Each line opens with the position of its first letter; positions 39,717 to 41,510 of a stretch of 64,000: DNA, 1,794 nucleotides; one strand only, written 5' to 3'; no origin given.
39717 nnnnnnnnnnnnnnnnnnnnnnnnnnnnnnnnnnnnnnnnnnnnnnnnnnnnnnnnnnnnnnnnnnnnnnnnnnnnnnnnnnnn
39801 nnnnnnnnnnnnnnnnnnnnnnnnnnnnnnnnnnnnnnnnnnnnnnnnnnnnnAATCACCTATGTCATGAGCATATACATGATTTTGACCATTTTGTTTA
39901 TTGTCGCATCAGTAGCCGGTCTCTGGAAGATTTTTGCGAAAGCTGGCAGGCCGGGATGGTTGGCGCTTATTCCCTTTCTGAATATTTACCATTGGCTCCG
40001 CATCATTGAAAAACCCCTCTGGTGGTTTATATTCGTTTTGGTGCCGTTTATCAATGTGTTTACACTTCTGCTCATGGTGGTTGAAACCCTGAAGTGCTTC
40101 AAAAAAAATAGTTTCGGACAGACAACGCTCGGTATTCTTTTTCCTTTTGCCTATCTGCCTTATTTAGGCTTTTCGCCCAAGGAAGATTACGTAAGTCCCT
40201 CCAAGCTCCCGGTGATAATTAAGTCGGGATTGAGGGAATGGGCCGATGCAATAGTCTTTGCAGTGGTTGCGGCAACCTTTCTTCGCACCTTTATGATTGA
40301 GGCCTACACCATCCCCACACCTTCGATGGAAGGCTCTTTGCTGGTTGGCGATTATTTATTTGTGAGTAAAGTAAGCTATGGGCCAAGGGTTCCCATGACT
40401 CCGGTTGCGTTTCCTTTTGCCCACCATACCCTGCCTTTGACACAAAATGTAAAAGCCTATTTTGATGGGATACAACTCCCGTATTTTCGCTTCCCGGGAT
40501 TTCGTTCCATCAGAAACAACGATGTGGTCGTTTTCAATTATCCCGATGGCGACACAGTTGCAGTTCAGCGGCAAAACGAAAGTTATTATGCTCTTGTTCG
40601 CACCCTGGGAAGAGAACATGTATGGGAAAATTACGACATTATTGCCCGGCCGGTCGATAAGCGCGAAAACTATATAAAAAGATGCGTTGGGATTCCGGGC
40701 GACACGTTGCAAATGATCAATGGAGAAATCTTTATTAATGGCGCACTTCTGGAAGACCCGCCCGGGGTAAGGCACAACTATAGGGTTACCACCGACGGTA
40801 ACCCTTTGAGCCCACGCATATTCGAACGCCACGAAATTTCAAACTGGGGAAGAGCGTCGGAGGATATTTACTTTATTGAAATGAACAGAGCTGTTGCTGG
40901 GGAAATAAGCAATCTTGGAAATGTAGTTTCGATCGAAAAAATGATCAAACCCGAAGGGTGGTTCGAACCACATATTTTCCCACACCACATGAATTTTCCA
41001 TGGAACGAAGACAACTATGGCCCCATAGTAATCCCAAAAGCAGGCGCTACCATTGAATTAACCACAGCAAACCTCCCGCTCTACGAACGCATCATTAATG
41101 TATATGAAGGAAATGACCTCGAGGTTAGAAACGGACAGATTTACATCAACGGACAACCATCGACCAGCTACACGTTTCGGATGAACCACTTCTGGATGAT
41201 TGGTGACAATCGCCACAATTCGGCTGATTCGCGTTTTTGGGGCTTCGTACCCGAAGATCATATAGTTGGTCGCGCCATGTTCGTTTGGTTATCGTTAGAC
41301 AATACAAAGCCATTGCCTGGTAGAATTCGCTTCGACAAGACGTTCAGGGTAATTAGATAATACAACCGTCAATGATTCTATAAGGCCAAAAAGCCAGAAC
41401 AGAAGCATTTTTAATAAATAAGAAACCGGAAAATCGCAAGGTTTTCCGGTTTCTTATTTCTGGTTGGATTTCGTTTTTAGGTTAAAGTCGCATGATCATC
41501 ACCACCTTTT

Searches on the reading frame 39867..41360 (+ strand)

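Call 21: search_protein_families(library=pfam, proteins=[window:39867-41360:+], max_evalue=0.0001)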
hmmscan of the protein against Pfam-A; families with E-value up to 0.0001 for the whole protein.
window:39867-41360:+ (497 aa): 2 families
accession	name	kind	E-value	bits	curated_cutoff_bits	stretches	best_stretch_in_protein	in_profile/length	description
PF10502.14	Peptidase_S26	-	3.1e-41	141.6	22.9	2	123-298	2-102/168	Signal peptidase, peptidase S26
PF18936.5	DUF5684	-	8.7e-22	78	27.4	1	31-110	1-80/81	Family of unknown function (DUF5684)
